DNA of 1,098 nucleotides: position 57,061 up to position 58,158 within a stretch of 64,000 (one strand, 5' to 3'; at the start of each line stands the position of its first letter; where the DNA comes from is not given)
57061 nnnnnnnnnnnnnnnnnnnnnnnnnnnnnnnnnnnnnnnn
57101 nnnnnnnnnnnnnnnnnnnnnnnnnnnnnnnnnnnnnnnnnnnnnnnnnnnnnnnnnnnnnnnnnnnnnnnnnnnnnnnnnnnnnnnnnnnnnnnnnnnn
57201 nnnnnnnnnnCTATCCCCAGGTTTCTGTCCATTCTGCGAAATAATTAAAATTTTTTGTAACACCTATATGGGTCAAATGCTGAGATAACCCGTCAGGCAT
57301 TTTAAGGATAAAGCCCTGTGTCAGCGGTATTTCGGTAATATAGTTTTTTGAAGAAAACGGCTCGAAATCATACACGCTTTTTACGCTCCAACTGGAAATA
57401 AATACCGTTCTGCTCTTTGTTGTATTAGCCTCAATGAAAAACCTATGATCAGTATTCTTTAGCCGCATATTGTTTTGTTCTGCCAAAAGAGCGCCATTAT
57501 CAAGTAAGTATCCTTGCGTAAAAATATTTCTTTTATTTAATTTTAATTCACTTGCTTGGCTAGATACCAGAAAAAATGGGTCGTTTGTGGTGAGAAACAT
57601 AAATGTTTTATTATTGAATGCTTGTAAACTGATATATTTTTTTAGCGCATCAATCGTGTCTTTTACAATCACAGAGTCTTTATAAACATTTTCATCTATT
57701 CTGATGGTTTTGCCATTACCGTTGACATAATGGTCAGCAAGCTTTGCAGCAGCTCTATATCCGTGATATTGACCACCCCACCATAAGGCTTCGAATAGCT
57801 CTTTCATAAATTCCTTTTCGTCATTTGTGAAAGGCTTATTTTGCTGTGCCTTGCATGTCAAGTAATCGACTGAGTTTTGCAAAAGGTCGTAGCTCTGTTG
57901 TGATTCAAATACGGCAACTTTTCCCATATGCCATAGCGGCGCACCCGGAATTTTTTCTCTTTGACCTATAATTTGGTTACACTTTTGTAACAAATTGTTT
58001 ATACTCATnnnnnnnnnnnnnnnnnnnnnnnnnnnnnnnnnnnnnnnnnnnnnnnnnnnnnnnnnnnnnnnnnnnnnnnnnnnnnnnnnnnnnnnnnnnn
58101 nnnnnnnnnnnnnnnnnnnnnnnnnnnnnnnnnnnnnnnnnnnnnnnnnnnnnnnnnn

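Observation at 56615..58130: AT-rich two-gene insertion of unknown function splitting the methylmalonyl-CoA / succinate pathway cluster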

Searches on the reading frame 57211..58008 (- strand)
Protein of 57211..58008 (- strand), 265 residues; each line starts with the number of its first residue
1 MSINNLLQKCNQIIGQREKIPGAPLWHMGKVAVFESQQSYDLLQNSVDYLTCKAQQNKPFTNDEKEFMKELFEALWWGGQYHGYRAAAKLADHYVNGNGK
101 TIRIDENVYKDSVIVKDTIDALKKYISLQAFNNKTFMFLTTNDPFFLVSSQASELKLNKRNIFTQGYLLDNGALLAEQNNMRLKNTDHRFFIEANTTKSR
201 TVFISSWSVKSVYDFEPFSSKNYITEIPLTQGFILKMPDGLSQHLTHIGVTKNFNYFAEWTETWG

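Call 5: search_protein_families(library=pfam, proteins=[window:57211-58008:-], max_evalue=1)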
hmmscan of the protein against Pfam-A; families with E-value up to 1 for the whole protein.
window:57211-58008:- (265 aa): 1 family
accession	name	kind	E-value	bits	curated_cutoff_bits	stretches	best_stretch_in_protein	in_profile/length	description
PF10949.13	DUF2777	-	0.049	13.8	25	1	127-216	18-107/181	Protein of unknown function (DUF2777)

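Call 7: search_protein_families(library=ncbifam, proteins=[window:57211-58008:-], max_evalue=1)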
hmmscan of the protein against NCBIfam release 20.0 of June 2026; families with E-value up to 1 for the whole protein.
window:57211-58008:- (265 aa): 1 family
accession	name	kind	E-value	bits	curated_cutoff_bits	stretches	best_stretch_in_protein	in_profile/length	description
NF006797.0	PRK09300.1-5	equivalog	0.026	13.8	292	1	67-113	166-210/290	tRNA splicing endonuclease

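Call 8: search_protein_families(library=padloc, proteins=[window:57211-58008:-], max_evalue=1)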
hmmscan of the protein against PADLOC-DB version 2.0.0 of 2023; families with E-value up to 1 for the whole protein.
window:57211-58008:- (265 aa): 0 families

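Call 9: search_protein_families(library=phrogs, proteins=[window:57211-58008:-], max_evalue=1)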
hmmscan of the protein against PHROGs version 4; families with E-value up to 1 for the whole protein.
window:57211-58008:- (265 aa): 2 families
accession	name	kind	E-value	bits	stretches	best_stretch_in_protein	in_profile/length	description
phrog_37719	-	unknown function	0.25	12.6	1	101-128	7-29/48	-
phrog_32772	-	unknown function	0.34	12.2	1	87-124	26-63/85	-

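Call 10: find_homologous_proteins(query=window:57211-58008:-, max_evalue=0.001)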
Query window:57211-58008:- (265 aa): 98 proteins with E <= 0.001 among 319 candidates.
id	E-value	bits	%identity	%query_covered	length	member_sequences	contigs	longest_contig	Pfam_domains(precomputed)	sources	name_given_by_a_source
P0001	1.8e-174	596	100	98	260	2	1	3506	-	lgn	-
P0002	1.1e-117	410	65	100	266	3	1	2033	-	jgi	jgi:hypothetical protein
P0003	4.6e-116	405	65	98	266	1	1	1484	-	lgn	-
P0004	2.9e-115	402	65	100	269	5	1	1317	-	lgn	-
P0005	2.4e-113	396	62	100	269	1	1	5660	-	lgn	-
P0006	1.3e-108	381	62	100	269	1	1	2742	-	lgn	-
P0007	1.3e-105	371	63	100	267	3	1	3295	-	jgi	-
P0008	3.0e-104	366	61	100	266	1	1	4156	-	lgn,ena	-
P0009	3.8e-104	366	60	100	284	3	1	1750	-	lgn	-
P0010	8.2e-104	365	60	100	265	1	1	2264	-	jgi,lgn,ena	-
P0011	1.5e-103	364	60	100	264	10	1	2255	-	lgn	-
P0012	2.5e-103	363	62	100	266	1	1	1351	-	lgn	-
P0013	1.1e-102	361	61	100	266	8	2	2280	-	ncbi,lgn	-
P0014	3.0e-102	360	61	100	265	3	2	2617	-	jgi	-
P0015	6.8e-102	359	61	100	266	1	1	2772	-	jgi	-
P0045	5.2e-97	343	57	100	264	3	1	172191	-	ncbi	ncbi:MAG: hypothetical protein ABW080_07815 [Candidatus Thiodiazotropha sp.]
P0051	2.6e-95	337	57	100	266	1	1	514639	-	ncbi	ncbi:hypothetical protein NBRC116493_22210 [Aurantivibrio infirmus]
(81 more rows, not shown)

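Call 12: find_encoding_contigs(protein=P0045, flank=8000, max_places=3)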
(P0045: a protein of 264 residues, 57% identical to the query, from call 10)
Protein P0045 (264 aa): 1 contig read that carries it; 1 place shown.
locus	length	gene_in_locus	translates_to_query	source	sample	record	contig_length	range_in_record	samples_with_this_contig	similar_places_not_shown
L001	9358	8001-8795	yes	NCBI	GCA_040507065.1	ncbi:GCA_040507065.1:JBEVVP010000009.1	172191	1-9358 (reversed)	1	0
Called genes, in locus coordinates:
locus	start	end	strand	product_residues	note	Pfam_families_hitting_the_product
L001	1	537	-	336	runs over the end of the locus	PF01210:NAD_Gly3P_dh_N, PF07479:NAD_Gly3P_dh_C, PF20618:GPD_NAD_C_bact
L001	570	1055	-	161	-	PF02556:SecB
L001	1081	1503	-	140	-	PF00581:Rhodanese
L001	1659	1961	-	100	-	PF12840:HTH_20, PF01022:HTH_5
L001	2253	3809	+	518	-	PF01676:Metalloenzyme, PF06415:iPGM_N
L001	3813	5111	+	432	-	PF01551:Peptidase_M23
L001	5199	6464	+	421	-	PF22694:CtpB_N-like, PF00595:PDZ, PF13180:PDZ_2, PF17820:PDZ_6, PF03572:Peptidase_S41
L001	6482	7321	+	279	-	PF04748:Polysacc_deac_2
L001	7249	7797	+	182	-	PF01965:DJ-1_PfpI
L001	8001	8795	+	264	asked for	-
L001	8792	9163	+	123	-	-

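Call 13: find_encoding_contigs(protein=P0051, flank=8000, max_places=3)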
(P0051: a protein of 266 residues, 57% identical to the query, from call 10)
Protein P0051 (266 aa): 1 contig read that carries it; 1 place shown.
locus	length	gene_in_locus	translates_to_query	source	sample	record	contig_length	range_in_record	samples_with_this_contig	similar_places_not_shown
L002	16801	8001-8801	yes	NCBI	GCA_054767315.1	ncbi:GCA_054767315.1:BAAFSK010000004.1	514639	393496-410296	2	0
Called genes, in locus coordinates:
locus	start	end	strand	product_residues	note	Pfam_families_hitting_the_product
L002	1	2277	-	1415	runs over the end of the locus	PF00270:DEAD (faint), PF00271:Helicase_C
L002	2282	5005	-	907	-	-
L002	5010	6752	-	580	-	PF02384:N6_Mtase (weak), PF07669:Eco57I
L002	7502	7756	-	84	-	PF01435:Peptidase_M48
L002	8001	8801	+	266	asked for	-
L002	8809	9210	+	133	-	-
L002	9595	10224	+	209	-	PF05219:DREV, PF01209:Ubie_methyltran, PF03848:TehB, PF05401:NodS, PF05958:tRNA_U5-meth_tr, PF06080:DUF938, PF13489:Methyltransf_23, PF06325:PrmA, +6 more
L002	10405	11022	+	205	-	-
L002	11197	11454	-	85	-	PF04325:DUF465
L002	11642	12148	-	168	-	PF12724:Flavodoxin_5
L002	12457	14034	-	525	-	PF09362:DUF1996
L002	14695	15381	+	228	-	-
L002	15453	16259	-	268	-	PF01026:TatD_DNase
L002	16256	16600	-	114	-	PF25213:HVO_A0261_N (weak), PF01638:HxlR (weak)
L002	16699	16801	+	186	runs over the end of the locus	PF02627:CMD (weak)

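Call 16: find_related_loci(query=A1, collection=genome_contigs, flank=8000)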
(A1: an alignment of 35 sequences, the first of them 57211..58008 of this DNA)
Query A1 (265 aa) in genome_contigs; peptide patterns used: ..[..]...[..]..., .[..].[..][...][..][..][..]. (x = any residue, [..] = any of these).
354 stretches matched a pattern; 31 encode a relative of the query (tblastn E <= 1e-3); 31 distinct loci.
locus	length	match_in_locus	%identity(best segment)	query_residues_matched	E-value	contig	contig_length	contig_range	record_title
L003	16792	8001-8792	60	1-264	3e-107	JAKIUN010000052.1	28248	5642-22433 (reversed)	MAG: Gammaproteobacteria bacterium isolate D100SM.bin.19 NODE_738_length_28248_cov_43.910921, whole genome shotgun seque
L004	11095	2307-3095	57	1-264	9e-105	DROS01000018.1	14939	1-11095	MAG TPA_asm: Gammaproteobacteria bacterium isolate HyVt-540 HyVt-540_k145_1223079, whole genome shotgun sequence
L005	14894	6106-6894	59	1-264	2e-103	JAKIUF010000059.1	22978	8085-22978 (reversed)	MAG: Gammaproteobacteria bacterium isolate D100SM.bin.11 NODE_935_length_22978_cov_6.250492, whole genome shotgun sequen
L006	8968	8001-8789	58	1-264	3e-100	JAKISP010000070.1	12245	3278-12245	MAG: Gammaproteobacteria bacterium isolate D96SM.bin.20 NODE_3711_length_12245_cov_20.224459, whole genome shotgun seque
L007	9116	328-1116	56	1-264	6e-99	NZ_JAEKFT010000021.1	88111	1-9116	Denitromonas iodatirespirans strain IR-12 KPDAEFOI_21, whole genome shotgun sequence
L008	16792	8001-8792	53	6-264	2e-90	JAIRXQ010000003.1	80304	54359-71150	MAG: Azoarcus sp. isolate Gsp477_bin173 k119_3391294, whole genome shotgun sequence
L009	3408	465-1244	53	3-264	5e-87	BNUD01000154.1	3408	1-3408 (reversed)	Betaproteobacteria bacterium MS502-89 DNA, sequence154, whole genome shotgun sequence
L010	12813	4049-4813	50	6-264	5e-84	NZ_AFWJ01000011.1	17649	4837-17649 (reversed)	Vibrio nigripulchritudo ATCC 27043 VINI7043_108, whole genome shotgun sequence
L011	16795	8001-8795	46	4-264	5e-77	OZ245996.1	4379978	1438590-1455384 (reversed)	MAG: Cellvibrionaceae bacterium isolate 7dcdd730-8b32-4169-8b40-376874fee246 genome assembly, chromosome: 1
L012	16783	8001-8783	48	6-264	8e-75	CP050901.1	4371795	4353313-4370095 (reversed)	MAG: Rhizobacter sp. isolate UKL202a chromosome, complete genome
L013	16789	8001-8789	45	6-264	1e-73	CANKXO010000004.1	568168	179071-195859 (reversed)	uncultured Pseudomonadales bacterium isolate 2-516-G.fasta genome assembly, contig: NODE_4, whole genome shotgun sequenc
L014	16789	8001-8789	46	6-264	4e-73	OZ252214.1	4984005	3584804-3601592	MAG: Cellvibrionaceae bacterium isolate 55a8bffa-a2ad-4596-9e63-39a54d4c2177 genome assembly, chromosome: 1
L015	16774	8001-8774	45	2-264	4e-72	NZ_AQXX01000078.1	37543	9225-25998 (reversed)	Hahella ganghwensis DSM 17046 F566DRAFT_scaffold00067.67_C, whole genome shotgun sequence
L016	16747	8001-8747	45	20-264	4e-71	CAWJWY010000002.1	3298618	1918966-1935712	MAG: uncultured Acidobacteriota bacterium isolate MFD01275.bin.2.31 genome assembly, contig: contig_13757, whole genome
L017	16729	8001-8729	46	20-264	1e-70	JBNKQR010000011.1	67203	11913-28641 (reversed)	MAG: Thiohalomonadaceae bacterium isolate G1.bin.1.strict NODE_11_length_67203_cov_6.166910, whole genome shotgun sequen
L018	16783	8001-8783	46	6-262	2e-69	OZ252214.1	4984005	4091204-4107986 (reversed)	MAG: Cellvibrionaceae bacterium isolate 55a8bffa-a2ad-4596-9e63-39a54d4c2177 genome assembly, chromosome: 1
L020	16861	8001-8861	40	17-260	3e-68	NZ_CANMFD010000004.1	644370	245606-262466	Uncultured Roseibium sp. isolate 4-2085.fasta NODE_4, whole genome shotgun sequence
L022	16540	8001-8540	58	1-180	4e-67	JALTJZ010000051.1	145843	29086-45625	MAG: Chromatiales bacterium isolate S139_maxbin2_scaf2bin.148 S139_NODE_32_length_145843_cov_59.370303, whole genome sho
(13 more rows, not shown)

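Call 17: search_solved_structures(query=A1, max_evalue=10, show_alignments=2)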
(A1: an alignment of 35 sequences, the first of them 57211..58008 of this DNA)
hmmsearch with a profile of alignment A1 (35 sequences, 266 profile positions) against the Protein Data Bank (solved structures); distinct sequences matched with E-value up to 10: 4.
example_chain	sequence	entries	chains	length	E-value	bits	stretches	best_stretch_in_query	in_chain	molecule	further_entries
4psj_A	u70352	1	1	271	0.063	15.7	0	219-248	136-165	OR464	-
2kjk_A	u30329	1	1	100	0.27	13.6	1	8-54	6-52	Lin2157 protein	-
3i1e_A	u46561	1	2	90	0.44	12.9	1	13-54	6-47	Lin2157 protein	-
2o6r_A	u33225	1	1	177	1.5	11.2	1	219-251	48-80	Variable lymphocyte receptor B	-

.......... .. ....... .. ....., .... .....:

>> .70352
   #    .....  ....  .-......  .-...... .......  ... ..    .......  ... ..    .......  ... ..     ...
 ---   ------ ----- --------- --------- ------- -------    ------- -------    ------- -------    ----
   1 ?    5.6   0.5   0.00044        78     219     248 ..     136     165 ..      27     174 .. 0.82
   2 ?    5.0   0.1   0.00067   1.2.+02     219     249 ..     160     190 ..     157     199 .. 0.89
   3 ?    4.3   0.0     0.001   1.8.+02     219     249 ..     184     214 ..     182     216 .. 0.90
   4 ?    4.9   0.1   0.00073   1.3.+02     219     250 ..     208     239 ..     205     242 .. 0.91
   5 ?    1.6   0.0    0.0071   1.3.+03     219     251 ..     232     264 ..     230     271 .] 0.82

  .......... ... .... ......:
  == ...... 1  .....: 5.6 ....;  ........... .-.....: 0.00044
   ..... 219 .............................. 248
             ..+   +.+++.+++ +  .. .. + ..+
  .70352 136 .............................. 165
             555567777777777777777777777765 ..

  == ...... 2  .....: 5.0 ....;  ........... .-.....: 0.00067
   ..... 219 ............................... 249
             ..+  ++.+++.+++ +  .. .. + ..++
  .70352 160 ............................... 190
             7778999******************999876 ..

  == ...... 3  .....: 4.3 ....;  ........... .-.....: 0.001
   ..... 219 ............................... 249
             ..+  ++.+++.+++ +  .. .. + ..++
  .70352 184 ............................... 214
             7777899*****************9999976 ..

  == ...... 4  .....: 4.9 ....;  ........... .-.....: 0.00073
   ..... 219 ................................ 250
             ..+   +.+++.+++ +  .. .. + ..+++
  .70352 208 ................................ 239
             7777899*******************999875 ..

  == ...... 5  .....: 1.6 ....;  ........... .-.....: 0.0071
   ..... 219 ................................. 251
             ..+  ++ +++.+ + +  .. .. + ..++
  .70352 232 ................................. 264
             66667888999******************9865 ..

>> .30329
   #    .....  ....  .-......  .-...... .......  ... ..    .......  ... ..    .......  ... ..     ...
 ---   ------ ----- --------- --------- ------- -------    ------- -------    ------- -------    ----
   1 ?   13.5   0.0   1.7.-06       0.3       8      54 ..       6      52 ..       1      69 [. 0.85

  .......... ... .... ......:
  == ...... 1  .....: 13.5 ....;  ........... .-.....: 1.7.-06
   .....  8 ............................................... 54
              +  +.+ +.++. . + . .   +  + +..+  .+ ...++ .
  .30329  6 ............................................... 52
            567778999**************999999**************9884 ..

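Call 20: predict_structure(alignment_id=A1)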
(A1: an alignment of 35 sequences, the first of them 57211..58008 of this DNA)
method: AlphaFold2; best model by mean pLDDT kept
length: 265 residues; sequences in the alignment: 35
mean_pLDDT: 89.6   pTM: 0.78
mean pLDDT of the five models: 89.6, 86.1, 85.8, 84.5, 81.9
residues with pLDDT >= 90: 185; 70-90: 64; 50-70: 14; < 50: 2
segments of 3 or more residues with pLDDT < 50: none
pLDDT, mean of each block of 10 residues (from residue 1): 60 67 88 92 93 91 94 91 87 94 91 94 97 95 96 94 93 89 79 96 96 85 86 91 94 94 96
secondary structure, 60 per line:
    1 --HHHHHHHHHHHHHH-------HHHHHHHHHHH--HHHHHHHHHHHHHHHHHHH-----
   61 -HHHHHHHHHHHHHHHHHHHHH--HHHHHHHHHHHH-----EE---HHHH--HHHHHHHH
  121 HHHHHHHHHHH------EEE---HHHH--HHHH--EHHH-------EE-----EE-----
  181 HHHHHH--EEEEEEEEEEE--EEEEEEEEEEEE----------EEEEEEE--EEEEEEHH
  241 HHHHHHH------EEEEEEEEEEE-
elements in order: H3-16 H24-34 H37-55 H62-82 H85-96 H107-110 H113-131 E138-140 H144-147 H150-153 H181-186 E189-199 E202-213 E224-230 E233-238 H239-247 E254-264

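Call 28: search_protein_families(library=pfam, proteins=[L014:4835-7102:+, L014:11495-13822:+, L011:5589-7307:+, L011:7323-7745:-, L011:9187-9582:+, L011:9612-10028:+, L014:9343-9693:+, L014:9721-10110:+, L014:10110-10622:+, L014:14627-15463:+], max_evalue=0.01)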
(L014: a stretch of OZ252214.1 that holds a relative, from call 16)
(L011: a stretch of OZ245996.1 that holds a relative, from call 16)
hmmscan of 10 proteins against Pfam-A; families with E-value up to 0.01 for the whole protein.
L014:4835-7102:+ (755 aa): 2 families
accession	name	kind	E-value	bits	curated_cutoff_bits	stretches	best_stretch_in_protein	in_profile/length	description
PF08450.18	SGL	-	3e-10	40.6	26.3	1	500-586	4-78/246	SMP-30/Gluconolactonase/LRE-like region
PF09136.16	Glucodextran_B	-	4.9e-06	26.8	27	1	346-430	1-82/83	Glucodextranase, domain B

L014:11495-13822:+ (775 aa): 4 families
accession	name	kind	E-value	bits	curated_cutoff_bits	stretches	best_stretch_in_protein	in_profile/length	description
PF09136.16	Glucodextran_B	-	1.8e-06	28.2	27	1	368-452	1-82/83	Glucodextranase, domain B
PF08450.18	SGL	-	2e-06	28.1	26.3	1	522-607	4-77/246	SMP-30/Gluconolactonase/LRE-like region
PF00058.23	Ldl_recept_b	-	0.0015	19.4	21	0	480-508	1-31/42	Low-density lipoprotein receptor repeat class B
PF17222.9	Peptidase_C107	-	0.0051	16.3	25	0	447-508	130-191/314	Viral cysteine endopeptidase C107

L011:5589-7307:+ (572 aa): 8 families
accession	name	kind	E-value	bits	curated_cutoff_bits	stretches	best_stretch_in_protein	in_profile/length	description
PF00069.31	Pkinase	-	1.4e-37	129.9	31.7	1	283-521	11-252/263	Protein kinase domain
PF07714.23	PK_Tyr_Ser-Thr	-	1.4e-25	90.5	23.1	1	291-520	23-248/258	Protein tyrosine and serine/threonine kinase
PF13672.11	PP2C_2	-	2.1e-13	50.8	24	1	41-200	25-181/209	Protein phosphatase 2C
PF00481.26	PP2C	-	2.1e-12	47.7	20.3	1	172-232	192-254/255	Protein phosphatase 2C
PF07228.17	SpoIIE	-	5.4e-06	26.9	25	1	85-231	42-182/192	Stage II sporulation protein E (SpoIIE)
PF07387.17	Seadorna_VP7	-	0.0014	18.2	20.3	1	375-416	145-188/308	Seadornavirus VP7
PF12330.14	Haspin_kinase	-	0.0039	16.7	25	1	214-431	106-266/364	Haspin like kinase domain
PF14531.12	Kinase-like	-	0.0044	16.7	25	0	384-474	158-252/289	Kinase-like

L011:7323-7745:- (140 aa): 3 families
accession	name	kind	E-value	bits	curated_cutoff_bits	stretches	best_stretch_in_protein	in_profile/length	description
PF00903.31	Glyoxalase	-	3.4e-15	56.9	20.6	1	5-124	2-121/121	Glyoxalase/Bleomycin resistance protein/Dioxygenase superfamily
PF13669.12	Glyoxalase_4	-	7.4e-05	23.4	27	1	7-99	2-94/109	Glyoxalase/Bleomycin resistance protein/Dioxygenase superfamily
PF18029.7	Glyoxalase_6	-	0.00067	20.7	23.6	1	8-120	2-101/106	Glyoxalase-like domain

L011:9187-9582:+ (131 aa): 0 families

L011:9612-10028:+ (138 aa): 0 families

L014:9343-9693:+ (116 aa): 0 families

L014:9721-10110:+ (129 aa): 0 families

L014:10110-10622:+ (170 aa): 1 family
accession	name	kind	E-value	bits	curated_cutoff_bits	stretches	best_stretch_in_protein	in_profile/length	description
PF15639.11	Tox-MPTase3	-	1.6e-23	83.7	25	1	10-145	4-131/131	Metallopeptidase toxin 3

L014:14627-15463:+ (278 aa): 0 families

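Call 40: fold_search(model_id=the predicted structure, library=pdb)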
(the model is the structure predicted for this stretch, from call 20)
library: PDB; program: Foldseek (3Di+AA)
matches with E <= 10: 68; with E <= 0.001: 0
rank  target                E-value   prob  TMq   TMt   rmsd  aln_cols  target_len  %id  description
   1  9jdi_A                1.5e-02  0.97  0.39  0.32   8.0       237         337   12  Crystal structure of the type VI secretion system effector-immunity complex BtpeA CTD-BtpiA from Bacteroides fragilis. (released 2025-09-03)
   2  5c0w_C                1.6e+00  0.09  0.15  0.13  15.0       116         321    8  Structure of a 12-subunit nuclear exosome complex bound to single-stranded RNA substrates (released 2015-07-29)
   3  8vc9_E                1.6e+00  0.02  0.12  0.10  20.8       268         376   10  Hybrid response regulator LvrB from Leptospira / phosphorylated REC form (released 2024-12-18)
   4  9jfj_B                1.7e+00  0.02  0.12  0.13  20.2       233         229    9  Crystal structure of the cytoplasmic domain of ZraS in ADP-bound form (released 2025-03-26)
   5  9l4d_B                1.7e+00  0.02  0.15  0.04  16.6       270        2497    9  ATR-ATRIP bound with RP-3500 (released 2025-05-21)
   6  1dwn_A                2.2e+00  0.05  0.10  0.18   7.7        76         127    6  Structure of bacteriophage PP7 from Pseudomonas aeruginosa at 3.7 A resolution (released 2000-02-07)
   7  7zgf_A                2.3e+00  0.02  0.17  0.12  19.1       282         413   10  Crystal Structure of Amycolatopsis jejuensis Multiple Inositol Polyphosphate Phosphatase, apo-protein (released 2022-05-18)
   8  2qux_A                2.6e+00  0.06  0.10  0.18   8.6        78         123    8  PP7 coat protein dimer in complex with RNA hairpin (released 2007-12-18)
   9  7zgg_A                2.7e+00  0.02  0.17  0.13  18.9       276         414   12  Crystal Structure of Amycolatopsis jejuensis Multiple Inositol Polyphosphate Phosphatase, phosphate-bound (released 2022-05-18)
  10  3it0_A                2.9e+00  0.04  0.20  0.18  12.7       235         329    8  Crystal Structure Francisella tularensis histidine acid phosphatase complexed with phosphate (released 2009-11-10)
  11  3it2_B                3.4e+00  0.05  0.21  0.18  10.0       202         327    8  Crystal structure of ligand-free Francisella tularensis histidine acid phosphatase (released 2009-11-10)
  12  8xj4_A                3.6e+00  0.03  0.21  0.18  18.9       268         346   12  Structure of prostatic acid phosphatase in human semen (released 2024-02-28)
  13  5o9z_C                3.6e+00  0.01  0.13  0.04  18.7       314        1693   11  Cryo-EM structure of a pre-catalytic human spliceosome primed for activation (B complex) (released 2017-08-16)
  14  2qux_D                3.8e+00  0.04  0.10  0.19   7.9        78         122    9  PP7 coat protein dimer in complex with RNA hairpin (released 2007-12-18)
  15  2h7v_D                3.8e+00  0.03  0.13  0.14  19.3       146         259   14  Co-crystal structure of YpkA-Rac1 (released 2006-09-19)
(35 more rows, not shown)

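Call 42: search_protein_representatives(alignment_id=A1)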
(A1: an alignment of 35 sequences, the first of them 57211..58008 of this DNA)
Query: 35 sequences, 266 profile positions. Proteins with E-value up to 0.001 (for the whole library): 273; up to 1e-10: 209; up to 1e-30: 96. The best 150 are listed.
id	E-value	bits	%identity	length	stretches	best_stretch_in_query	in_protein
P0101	1.3e-101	355.7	-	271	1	4-266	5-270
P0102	4.2e-100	350.7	-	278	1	2-266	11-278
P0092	1.8e-98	345.3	-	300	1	3-266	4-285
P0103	4.9e-95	334.1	-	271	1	5-266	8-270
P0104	2.7e-93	328.4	-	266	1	4-266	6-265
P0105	5.6e-92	324.1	-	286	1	15-266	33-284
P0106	1.1e-90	319.8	-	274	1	3-266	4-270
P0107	1.3e-90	319.6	-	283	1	2-266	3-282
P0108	1.4e-89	316.2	-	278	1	24-266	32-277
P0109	8.9e-88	310.3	-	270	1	17-266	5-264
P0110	2.1e-87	309.1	-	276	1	4-264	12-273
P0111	1.5e-86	306.3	-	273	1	3-265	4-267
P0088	1.1e-84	300.2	-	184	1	34-218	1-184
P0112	1.4e-84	299.9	-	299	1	3-265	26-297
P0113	1.4e-83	296.5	-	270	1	4-266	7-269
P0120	5.7e-75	268.3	-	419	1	5-266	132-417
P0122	1.6e-73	263.6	-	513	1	15-266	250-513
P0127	3.1e-64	233.1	-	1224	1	6-265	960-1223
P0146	3.4e-44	167.4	-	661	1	31-264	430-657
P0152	6.5e-43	163.2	-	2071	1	40-265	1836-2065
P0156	3.5e-41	157.6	-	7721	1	39-266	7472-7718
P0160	3.1e-39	151.2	-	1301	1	37-265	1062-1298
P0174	5.0e-36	140.7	-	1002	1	57-263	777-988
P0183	3.8e-34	134.5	-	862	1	45-263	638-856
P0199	2.4e-29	118.8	-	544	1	39-262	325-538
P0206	4.1e-28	114.7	-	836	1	41-264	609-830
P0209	7.3e-27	110.6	-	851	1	36-263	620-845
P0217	1.1e-24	103.4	-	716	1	29-264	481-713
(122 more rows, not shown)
